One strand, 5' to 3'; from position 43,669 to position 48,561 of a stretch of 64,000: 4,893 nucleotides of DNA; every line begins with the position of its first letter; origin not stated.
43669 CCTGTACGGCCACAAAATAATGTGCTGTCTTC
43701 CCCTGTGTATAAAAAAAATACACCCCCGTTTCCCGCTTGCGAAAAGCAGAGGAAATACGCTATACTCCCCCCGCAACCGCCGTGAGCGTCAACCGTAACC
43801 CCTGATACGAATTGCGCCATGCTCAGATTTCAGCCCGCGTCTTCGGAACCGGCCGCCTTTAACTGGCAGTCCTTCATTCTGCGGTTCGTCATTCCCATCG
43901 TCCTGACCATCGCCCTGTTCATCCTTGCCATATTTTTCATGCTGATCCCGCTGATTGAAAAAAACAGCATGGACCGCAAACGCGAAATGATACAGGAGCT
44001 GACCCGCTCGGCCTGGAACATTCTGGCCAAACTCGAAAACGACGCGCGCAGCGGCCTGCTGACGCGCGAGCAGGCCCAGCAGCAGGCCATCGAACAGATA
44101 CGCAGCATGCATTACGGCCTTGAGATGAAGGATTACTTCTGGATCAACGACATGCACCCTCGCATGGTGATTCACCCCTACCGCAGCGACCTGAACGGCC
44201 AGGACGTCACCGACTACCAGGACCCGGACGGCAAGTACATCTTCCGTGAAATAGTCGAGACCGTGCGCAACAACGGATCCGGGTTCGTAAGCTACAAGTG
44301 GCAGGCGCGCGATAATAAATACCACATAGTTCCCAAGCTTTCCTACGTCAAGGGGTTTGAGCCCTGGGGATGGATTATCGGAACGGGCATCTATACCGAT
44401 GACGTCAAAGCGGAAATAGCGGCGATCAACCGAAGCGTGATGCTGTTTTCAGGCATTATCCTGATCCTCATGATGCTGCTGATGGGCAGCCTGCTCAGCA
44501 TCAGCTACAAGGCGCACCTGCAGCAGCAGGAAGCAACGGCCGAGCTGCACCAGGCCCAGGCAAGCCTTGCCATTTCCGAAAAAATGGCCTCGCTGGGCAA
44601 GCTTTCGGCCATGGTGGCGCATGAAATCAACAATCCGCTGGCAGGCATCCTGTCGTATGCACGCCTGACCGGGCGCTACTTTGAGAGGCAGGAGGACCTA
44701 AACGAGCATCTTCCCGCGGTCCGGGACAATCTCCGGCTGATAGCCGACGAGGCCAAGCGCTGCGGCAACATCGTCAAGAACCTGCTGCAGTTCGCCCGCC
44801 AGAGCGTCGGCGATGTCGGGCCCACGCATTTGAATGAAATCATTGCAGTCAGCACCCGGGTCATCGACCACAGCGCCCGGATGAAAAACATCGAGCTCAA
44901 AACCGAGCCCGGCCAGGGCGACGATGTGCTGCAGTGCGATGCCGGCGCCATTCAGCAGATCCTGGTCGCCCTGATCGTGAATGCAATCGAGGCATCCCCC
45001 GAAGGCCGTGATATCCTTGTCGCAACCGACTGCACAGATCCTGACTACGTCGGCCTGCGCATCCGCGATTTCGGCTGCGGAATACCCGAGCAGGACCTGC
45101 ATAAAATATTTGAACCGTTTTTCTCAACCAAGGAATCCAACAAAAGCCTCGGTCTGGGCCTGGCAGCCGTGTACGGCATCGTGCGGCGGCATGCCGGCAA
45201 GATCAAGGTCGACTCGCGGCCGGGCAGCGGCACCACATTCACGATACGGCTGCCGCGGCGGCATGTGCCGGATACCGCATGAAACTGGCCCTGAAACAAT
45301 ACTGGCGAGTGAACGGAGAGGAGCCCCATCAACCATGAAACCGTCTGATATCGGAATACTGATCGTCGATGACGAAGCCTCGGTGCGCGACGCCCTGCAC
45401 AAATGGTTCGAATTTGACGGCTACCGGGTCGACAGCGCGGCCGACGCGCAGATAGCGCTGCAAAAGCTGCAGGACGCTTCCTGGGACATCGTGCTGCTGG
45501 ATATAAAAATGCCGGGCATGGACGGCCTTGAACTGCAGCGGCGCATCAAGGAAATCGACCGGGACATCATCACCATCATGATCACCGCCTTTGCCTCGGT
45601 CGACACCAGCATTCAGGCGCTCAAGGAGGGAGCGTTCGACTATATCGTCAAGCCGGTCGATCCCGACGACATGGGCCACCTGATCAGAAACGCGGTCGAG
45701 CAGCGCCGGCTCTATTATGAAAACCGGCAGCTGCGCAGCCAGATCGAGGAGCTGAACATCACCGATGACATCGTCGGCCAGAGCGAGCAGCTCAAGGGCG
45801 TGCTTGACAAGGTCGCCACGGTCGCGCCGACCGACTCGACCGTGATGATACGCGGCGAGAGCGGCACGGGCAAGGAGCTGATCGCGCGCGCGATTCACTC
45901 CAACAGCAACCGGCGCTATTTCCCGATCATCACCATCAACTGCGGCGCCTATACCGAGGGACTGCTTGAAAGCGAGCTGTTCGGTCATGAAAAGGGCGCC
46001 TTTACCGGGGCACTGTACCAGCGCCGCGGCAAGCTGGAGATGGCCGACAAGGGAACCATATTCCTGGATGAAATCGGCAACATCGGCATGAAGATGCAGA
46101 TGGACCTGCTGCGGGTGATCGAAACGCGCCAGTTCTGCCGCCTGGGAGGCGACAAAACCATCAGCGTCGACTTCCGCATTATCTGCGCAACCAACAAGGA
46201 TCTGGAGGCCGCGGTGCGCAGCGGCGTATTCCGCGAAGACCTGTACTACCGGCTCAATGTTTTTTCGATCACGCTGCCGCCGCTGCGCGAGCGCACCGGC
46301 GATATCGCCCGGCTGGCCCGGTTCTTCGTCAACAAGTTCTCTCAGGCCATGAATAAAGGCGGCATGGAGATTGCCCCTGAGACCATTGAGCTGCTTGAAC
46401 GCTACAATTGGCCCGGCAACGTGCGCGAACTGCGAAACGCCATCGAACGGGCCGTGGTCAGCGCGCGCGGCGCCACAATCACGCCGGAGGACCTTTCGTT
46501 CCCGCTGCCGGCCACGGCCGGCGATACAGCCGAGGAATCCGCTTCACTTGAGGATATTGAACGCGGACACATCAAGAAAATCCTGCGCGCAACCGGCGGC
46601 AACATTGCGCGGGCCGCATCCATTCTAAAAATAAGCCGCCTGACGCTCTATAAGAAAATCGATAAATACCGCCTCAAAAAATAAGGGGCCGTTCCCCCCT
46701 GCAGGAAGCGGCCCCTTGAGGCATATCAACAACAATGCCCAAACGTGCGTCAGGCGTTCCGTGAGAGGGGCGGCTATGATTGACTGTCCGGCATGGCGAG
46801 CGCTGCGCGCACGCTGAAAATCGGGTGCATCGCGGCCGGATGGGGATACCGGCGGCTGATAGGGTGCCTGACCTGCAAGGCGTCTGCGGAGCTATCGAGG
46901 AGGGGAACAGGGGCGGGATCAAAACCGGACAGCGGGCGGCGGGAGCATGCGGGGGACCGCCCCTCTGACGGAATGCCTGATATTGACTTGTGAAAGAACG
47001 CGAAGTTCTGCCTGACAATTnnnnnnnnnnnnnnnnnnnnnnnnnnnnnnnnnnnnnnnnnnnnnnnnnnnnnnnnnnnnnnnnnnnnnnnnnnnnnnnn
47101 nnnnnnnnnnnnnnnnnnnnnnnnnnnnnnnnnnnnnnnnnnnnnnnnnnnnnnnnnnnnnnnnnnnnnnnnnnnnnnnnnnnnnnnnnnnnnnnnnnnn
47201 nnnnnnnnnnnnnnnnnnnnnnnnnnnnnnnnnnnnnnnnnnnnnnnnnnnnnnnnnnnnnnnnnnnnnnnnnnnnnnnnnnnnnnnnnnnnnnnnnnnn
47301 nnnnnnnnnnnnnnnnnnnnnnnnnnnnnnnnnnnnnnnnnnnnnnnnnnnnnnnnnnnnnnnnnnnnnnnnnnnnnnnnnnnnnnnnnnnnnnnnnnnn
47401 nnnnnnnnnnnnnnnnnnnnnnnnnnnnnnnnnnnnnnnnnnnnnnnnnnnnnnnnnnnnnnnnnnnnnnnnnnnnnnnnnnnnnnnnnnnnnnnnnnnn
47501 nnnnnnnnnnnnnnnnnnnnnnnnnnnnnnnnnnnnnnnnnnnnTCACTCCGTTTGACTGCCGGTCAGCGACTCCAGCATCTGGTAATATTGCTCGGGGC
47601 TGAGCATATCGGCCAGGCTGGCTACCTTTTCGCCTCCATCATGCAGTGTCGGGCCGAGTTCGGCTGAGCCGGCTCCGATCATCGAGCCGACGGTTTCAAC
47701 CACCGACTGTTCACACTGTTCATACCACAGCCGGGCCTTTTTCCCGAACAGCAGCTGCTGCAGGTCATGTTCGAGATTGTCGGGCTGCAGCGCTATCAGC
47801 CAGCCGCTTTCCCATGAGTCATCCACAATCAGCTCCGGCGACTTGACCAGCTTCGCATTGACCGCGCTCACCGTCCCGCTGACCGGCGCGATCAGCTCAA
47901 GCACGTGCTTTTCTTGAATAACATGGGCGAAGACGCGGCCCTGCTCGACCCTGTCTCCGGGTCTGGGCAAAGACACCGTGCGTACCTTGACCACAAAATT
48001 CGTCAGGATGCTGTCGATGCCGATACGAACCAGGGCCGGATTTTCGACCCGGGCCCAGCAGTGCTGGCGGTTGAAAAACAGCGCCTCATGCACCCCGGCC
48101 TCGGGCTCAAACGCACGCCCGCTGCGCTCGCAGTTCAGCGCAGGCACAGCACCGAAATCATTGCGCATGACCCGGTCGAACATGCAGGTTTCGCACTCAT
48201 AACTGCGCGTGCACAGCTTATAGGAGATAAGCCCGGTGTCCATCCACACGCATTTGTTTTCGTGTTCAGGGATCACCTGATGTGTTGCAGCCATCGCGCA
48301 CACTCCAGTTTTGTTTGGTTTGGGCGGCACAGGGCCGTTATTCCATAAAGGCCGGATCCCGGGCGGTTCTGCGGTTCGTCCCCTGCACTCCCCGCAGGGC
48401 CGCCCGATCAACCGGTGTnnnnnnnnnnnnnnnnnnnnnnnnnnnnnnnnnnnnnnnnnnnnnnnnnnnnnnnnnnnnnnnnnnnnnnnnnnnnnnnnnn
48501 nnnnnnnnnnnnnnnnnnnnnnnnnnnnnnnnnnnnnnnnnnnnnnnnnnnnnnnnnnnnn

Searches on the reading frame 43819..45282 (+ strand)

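Call 62: search_protein_families(library=pfam, proteins=[window:43819-45282:+], max_evalue=0.00001)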
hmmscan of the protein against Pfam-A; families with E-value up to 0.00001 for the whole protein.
window:43819-45282:+ (487 aa): 5 families
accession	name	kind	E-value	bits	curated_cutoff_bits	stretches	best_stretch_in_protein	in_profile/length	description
PF17200.10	sCache_2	-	3.7e-43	147.6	25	1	51-204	2-153/155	Single Cache domain 2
PF08269.17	dCache_2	-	2.8e-39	135.5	26.5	1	47-201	39-191/298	Cache domain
PF02518.31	HATPase_c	-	3.5e-25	89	26.4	1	374-481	2-110/111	Histidine kinase-, DNA gyrase B-, and HSP90-like ATPase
PF00512.31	HisKA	-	3.7e-12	46.6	26.9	1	259-328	2-63/66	His Kinase A (phospho-acceptor) domain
PF17201.10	Cache_3-Cache_2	-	6.4e-12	45.8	27.7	1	106-204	205-297/299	Cache 3/Cache 2 fusion domain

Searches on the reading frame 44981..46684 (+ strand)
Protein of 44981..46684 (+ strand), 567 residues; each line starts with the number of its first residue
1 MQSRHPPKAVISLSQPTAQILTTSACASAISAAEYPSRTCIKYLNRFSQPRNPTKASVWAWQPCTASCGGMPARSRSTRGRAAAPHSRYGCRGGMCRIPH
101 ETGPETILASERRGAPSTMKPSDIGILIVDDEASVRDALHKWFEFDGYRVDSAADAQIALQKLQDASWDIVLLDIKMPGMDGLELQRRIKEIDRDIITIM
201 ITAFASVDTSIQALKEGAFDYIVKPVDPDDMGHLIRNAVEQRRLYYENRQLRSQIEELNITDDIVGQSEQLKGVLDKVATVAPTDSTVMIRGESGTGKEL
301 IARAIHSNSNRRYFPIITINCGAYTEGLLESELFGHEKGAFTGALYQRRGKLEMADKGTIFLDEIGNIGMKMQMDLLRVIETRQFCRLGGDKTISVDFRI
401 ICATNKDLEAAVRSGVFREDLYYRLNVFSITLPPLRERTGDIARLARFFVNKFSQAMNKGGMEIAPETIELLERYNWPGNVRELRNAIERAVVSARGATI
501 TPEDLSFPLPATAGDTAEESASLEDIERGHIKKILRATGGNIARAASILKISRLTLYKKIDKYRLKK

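Call 62: search_protein_families(library=pfam, proteins=[window:44981-46684:+], max_evalue=0.00001)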
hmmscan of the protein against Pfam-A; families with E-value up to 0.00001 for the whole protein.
window:44981-46684:+ (567 aa): 6 families
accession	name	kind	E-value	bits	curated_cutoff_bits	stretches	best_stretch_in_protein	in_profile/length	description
PF00158.32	Sigma54_activat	-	1.4e-68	230.3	20.2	1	264-430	1-167/168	Sigma-54 interaction domain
PF00072.30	Response_reg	-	2.4e-30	105.4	30.2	1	126-235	1-110/111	Response regulator receiver domain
PF25601.1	AAA_lid_14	-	6.8e-24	83.9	27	1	436-517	1-82/87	AAA+ ATPase lid domain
PF14532.12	Sigma54_activ_2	-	9.1e-16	58.8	25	1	265-435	1-138/138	Sigma-54 interaction domain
PF02954.25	HTH_8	-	7.9e-15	54.8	22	1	522-563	1-42/42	Bacterial regulatory protein, Fis family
PF07728.20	AAA_5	-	2e-06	28.3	22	1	288-406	2-123/139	AAA domain (dynein-related subfamily)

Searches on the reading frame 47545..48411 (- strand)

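Call 62: search_protein_families(library=pfam, proteins=[window:47545-48411:-], max_evalue=0.00001)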
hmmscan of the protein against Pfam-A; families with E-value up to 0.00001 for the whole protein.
window:47545-48411:- (288 aa): 1 family
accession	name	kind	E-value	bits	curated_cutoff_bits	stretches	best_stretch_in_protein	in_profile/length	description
PF01597.25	GCV_H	-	5.7e-22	78.3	22.2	1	113-226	3-115/122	Glycine cleavage H-protein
